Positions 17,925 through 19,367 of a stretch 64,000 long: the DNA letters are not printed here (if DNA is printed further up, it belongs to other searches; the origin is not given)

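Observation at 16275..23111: Candidate undescribed anaerobic N-compound pathway: Hcr-like molybdoenzyme + saccharopine-DH-like reductase + class III aminotransferase + VOC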

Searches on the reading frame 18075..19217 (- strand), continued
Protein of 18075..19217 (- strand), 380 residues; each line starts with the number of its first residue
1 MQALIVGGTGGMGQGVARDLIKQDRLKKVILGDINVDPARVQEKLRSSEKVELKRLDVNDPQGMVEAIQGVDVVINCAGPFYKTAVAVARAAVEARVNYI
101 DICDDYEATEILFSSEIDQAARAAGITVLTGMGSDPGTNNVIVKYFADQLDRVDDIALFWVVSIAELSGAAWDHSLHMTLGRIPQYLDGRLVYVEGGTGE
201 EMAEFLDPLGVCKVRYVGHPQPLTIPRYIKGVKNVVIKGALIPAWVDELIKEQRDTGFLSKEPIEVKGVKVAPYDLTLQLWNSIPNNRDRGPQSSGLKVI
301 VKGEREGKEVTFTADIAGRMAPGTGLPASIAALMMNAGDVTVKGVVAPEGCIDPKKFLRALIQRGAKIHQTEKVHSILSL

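Call 86: search_protein_families(library=pfam, proteins=[L047:681-2309:-, L036:16198-17403:-, L017:12523-13707:-, L017:13834-15375:-], max_evalue=0.0001)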
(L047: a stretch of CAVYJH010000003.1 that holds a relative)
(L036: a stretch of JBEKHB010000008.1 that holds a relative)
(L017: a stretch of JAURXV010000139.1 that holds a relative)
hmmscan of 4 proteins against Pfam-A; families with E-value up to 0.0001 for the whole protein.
L047:681-2309:- (542 aa): 1 family
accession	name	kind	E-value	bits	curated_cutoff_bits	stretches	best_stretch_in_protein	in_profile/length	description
PF01642.28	MM_CoA_mutase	-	1.3e-174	582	22.1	1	20-534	3-512/512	Methylmalonyl-CoA mutase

L036:16198-17403:- (401 aa): 2 families
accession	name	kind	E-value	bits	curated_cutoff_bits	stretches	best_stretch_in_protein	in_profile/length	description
PF00465.25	Fe-ADH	-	1.6e-23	83.6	31.3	1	9-173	1-168/168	Iron-containing alcohol dehydrogenase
PF13685.12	Fe-ADH_2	-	1.9e-13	51.1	28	1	15-107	3-95/149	Iron-containing alcohol dehydrogenase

L017:12523-13707:- (394 aa): 3 families
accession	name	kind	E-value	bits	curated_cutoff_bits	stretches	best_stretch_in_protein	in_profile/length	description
PF02826.25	2-Hacid_dh_C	-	5.5e-33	114.3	25.1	1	120-277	16-178/178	D-isomer specific 2-hydroxyacid dehydrogenase, NAD binding domain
PF00389.36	2-Hacid_dh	-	5.5e-18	65.4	24.6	1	34-309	39-134/134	D-isomer specific 2-hydroxyacid dehydrogenase, catalytic domain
PF03446.21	NAD_binding_2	-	8.8e-07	29.5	21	1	143-253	2-113/161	NAD binding domain of 6-phosphogluconate dehydrogenase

L017:13834-15375:- (513 aa): 2 families
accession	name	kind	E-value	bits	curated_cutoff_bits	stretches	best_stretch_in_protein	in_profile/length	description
PF00501.34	AMP-binding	-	6.4e-82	275.8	29.9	1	12-376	2-384/384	AMP-binding enzyme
PF13193.12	AMP-binding_C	-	1.1e-20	74.7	24.5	1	426-501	1-76/76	AMP-binding enzyme C-terminal domain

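Call 87: find_encoding_contigs(protein=P0129, flank=8000, max_places=1)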
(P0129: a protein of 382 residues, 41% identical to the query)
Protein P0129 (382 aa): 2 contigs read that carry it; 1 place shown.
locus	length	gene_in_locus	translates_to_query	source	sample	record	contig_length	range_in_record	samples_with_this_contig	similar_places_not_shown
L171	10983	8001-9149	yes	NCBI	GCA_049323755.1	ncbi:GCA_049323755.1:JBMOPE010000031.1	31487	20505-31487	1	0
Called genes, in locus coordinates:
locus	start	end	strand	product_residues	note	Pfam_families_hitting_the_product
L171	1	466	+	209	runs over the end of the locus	-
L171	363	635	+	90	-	-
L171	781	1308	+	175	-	-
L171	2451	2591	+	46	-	-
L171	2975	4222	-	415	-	PF25198:Spore_GerAC_N, PF05504:Spore_GerAC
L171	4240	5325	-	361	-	PF03845:Spore_permease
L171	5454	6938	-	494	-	PF03323:GerA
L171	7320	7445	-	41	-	-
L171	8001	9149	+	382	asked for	PF01073:3Beta_HSD (faint), PF03435:Sacchrp_dh_NADP, PF16653:Sacchrp_dh_C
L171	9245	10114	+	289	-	PF02254:TrkA_N (faint), PF02737:3HCDH_N (weak), PF03446:NAD_binding_2, PF03807:F420_oxidored, PF21761:RedAm-like_C (weak)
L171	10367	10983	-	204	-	PF00072:Response_reg, PF00196:GerE, PF02796:HTH_7 (weak), PF13412:HTH_24 (faint)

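Call 88: find_encoding_contigs(protein=P0291, flank=8000, max_places=1)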
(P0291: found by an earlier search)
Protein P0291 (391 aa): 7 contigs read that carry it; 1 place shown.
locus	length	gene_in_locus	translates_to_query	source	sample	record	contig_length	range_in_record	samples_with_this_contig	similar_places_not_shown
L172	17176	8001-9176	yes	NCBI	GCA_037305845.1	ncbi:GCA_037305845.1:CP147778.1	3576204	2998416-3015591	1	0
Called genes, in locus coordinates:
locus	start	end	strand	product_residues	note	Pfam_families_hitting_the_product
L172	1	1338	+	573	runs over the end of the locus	PF00501:AMP-binding, PF13193:AMP-binding_C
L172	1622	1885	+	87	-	-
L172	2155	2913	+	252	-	PF09335:VTT_dom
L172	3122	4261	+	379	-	PF02771:Acyl-CoA_dh_N, PF02770:Acyl-CoA_dh_M, PF00441:Acyl-CoA_dh_1, PF08028:Acyl-CoA_dh_2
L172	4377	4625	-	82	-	-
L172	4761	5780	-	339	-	PF00025:Arf, PF00071:Ras, PF01926:MMR_HSR1 (weak), PF04670:Gtr1_RagA (weak), PF08477:Roc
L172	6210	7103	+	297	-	PF04055:Radical_SAM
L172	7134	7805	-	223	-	PF00702:Hydrolase, PF06888:Put_Phosphatase (faint), PF12710:HAD, PF08282:Hydrolase_3 (weak)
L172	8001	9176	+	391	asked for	PF01073:3Beta_HSD (weak), PF01370:Epimerase (faint), PF03435:Sacchrp_dh_NADP, PF16653:Sacchrp_dh_C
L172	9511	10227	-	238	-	-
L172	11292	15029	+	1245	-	PF00041:fn3 (faint), PF02494:HYR (faint), PF17996:CE2_N (faint), PF17957:Big_7, PF17957:Big_7, PF19077:Big_13 (weak), PF09136:Glucodextran_B (weak), PF17957:Big_7, +4 more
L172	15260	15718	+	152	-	PF02036:SCP2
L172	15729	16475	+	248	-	PF06314:ADC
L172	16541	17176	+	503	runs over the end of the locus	PF01565:FAD_binding_4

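Call 89: find_encoding_contigs(protein=P0292, flank=8000, max_places=1)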
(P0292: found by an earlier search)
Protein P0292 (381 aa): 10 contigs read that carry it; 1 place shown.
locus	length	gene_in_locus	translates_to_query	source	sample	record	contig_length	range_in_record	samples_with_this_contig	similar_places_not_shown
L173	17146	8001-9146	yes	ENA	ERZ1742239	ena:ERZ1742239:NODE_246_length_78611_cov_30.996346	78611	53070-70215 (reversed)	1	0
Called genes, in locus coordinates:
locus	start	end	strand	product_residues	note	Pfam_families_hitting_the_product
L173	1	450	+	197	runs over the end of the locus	PF05683:Fumerase_C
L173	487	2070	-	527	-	PF13085:Fer2_3, PF00111:Fer2 (weak), PF02754:CCG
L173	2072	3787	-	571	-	PF00890:FAD_binding_2, PF01266:DAO, PF03486:HI0933_like (faint), PF07992:Pyr_redox_2 (faint), PF02910:Succ_DH_flav_C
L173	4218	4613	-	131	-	PF01850:PIN (weak)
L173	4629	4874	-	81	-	-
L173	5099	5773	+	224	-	PF02525:Flavodoxin_2, PF03358:FMN_red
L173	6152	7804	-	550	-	PF00920:ILVD_EDD_N, PF24877:ILV_EDD_C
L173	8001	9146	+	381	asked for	PF03435:Sacchrp_dh_NADP, PF16653:Sacchrp_dh_C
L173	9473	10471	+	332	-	PF00753:Lactamase_B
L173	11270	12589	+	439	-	PF02788:RuBisCO_large_N, PF00016:RuBisCO_large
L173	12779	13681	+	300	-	PF02737:3HCDH_N, PF00725:3HCDH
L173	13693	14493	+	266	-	PF00378:ECH_1, PF16113:ECH_2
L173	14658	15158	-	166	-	PF00961:LAGLIDADG_1 (weak)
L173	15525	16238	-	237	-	PF27234:MJ0013 (weak)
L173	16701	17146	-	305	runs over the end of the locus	PF02737:3HCDH_N, PF03446:NAD_binding_2 (faint), PF03721:UDPG_MGDP_dh_N (faint), PF00725:3HCDH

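Call 96: search_protein_families(library=ncbifam, proteins=[L047:681-2309:-, L039:211-615:-, L037:716-2017:+, L084:8770-9807:+, L084:11778-12590:+, L084:11333-11785:+, L037:3487-5787:+], max_evalue=1e-10)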
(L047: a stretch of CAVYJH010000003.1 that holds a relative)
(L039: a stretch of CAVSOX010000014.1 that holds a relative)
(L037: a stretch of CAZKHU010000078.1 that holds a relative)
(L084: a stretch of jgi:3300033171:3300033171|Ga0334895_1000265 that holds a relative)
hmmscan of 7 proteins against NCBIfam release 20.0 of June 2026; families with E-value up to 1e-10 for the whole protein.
L047:681-2309:- (542 aa): 4 families
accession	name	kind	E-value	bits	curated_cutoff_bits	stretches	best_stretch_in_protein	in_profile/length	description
TIGR00641.1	acid_CoA_mut_N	subfamily_domain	4.9e-160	533.3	303.8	1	20-540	4-526/528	methylmalonyl-CoA mutase N-terminal domain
NF006944.0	PRK09426.1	equivalog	2.3e-131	439.1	876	1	17-537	35-552/721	methylmalonyl-CoA mutase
NF045497.1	IsobCoAmut_IcmF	equivalog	5.4e-64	216.5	1500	2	175-536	708-1072/1076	fused isobutyryl-CoA mutase/GTPase IcmF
TIGR00642.1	mmCoA_mut_beta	equivalog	2.4e-41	141.7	617.25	1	17-437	44-433/620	methylmalonyl-CoA mutase small subunit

L039:211-615:- (134 aa): 3 families
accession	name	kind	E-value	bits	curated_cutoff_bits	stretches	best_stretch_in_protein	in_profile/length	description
TIGR00640.1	acid_CoA_mut_C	subfamily_domain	2.5e-42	144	57.45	1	6-132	2-128/132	methylmalonyl-CoA mutase C-terminal domain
NF006944.0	PRK09426.1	equivalog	7.1e-31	106.9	876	1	5-129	588-712/721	methylmalonyl-CoA mutase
NF045497.1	IsobCoAmut_IcmF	equivalog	5.3e-16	57.6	1500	1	6-117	2-115/1076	fused isobutyryl-CoA mutase/GTPase IcmF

L037:716-2017:+ (433 aa): 6 families
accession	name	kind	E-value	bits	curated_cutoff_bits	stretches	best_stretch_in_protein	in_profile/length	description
TIGR02155.1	PA_CoA_ligase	equivalog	1.6e-114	382.7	646.3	1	13-432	5-422/422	phenylacetate--CoA ligase PaaK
NF041878.1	paak_haloarch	equivalog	1.1e-108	363.6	700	1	12-432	9-427/427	phenylacetate--CoA ligase PaaK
NF045666.1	DVU1553_fam_AMP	equivalog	6.3e-54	183.3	300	1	10-328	17-330/331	DVU_1553 family AMP-dependent CoA ligase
NF053551.1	FlxY_rubin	equivalog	1.4e-48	165.7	520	1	11-428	4-420/424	flexirubin biosynthesis putative acyl-CoA ligase FlxY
NF041217.1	BagE_FevW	exception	7.4e-35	120.7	800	1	11-421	8-395/424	bagremycin/ferroverdin synthetase BagE/FevW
TIGR03335.1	F390_ftsA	equivalog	3.5e-33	115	458.7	1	15-379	13-382/445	coenzyme F390 synthetase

L084:8770-9807:+ (345 aa): 1 family
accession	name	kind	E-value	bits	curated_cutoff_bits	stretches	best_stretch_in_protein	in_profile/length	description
NF052381.1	Lys_ferment_KDD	equivalog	6.1e-81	270.6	200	1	8-183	1-178/178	L-erythro-3,5-diaminohexanoate dehydrogenase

L084:11778-12590:+ (270 aa): 4 families
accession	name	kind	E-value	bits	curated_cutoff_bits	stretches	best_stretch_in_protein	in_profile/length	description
NF052387.1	Lys_ferment_KCE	equivalog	4.3e-133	442.7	382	1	3-269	1-267/267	3-keto-5-aminohexanoate cleavage enzyme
NF052389.1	Lys_KAL_CLE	exception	2.7e-98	329.6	725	1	3-269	170-436/440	bifunctional 3-aminobutyryl-CoA ammonia lyase/3-keto-5-aminohexanoate cleavage enzyme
NF053568.1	3OXCoAcCUPNH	equivalog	2.4e-79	266.4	350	1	4-270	4-273/274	3-oxoadipate:acetyl-CoA acetyltransferase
NF053538.1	DixhxACActTsKce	equivalog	1.5e-72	244.2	430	2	115-270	144-303/310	3,5-dioxohexanoate:acetyl-CoA acetone transferase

L084:11333-11785:+ (150 aa): 2 families
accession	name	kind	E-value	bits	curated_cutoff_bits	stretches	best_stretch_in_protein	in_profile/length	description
NF052388.1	Lys_ferment_KAL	equivalog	2e-50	170.2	160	1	5-124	2-120/120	3-aminobutyryl-CoA ammonia lyase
NF052389.1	Lys_KAL_CLE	exception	7.4e-48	163.4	725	1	4-133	3-133/440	bifunctional 3-aminobutyryl-CoA ammonia lyase/3-keto-5-aminohexanoate cleavage enzyme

L037:3487-5787:+ (766 aa): 13 families
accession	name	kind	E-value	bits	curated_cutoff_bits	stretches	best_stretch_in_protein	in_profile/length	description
TIGR03194.1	4hydrxCoA_A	equivalog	5.4e-186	620.3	994.55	1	15-753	5-746/746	4-hydroxybenzoyl-CoA reductase subunit alpha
NF043082.1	XdhA_XDHase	equivalog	3.9e-182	607.2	780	1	7-756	1-755/758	xanthine dehydrogenase subunit XdhA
NF007426.0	PRK09970.1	equivalog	2.2e-176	588.2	916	1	5-756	4-758/761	xanthine dehydrogenase molybdenum-binding subunit XdhA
TIGR03196.1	pucD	equivalog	3.3e-137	459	783.65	1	7-749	3-754/763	xanthine dehydrogenase subunit D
NF041018.1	glyceraldDH_alpha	equivalog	4.3e-136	455.2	790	1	6-750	2-741/741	glyceraldehyde dehydrogenase subunit alpha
TIGR03311.1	Se_dep_XDH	equivalog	1.3e-126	423.8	830.45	2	6-544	161-684/848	selenium-dependent xanthine dehydrogenase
NF040766.1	CODH_aero_grp5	exception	1.7e-114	383.7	950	1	6-749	4-781/785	aerobic carbon-monoxide dehydrogenase large subunit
NF045668.1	pterin_aldehy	equivalog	2.5e-107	360.1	1100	1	5-754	173-905/905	molybdopterin-dependent aldehyde oxidoreductase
TIGR03313.1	Se_sel_red_Mo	hypoth_equivalog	1.4e-104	350.7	1101.9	2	159-754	361-950/951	molybdopterin-dependent oxidoreductase Mo/Fe-S-binding subunit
NF041671.1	peri_hyde_PaoC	equivalog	5.3e-104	349.1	1180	1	4-755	15-733/735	aldehyde oxidoreductase molybdenum-binding subunit PaoC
TIGR02416.1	CO_dehy_Mo_lg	equivalog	3.2e-98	329.8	991.15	1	20-750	6-768/770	aerobic carbon-monoxide dehydrogenase large subunit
TIGR02965.1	xanthine_xdhB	equivalog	4.5e-93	312.8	849.5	1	9-754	3-755/758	xanthine dehydrogenase molybdopterin binding subunit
TIGR02969.1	mam_aldehyde_ox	subfamily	2.8e-39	134.4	1912.3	1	8-737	577-1281/1330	aldehyde oxidase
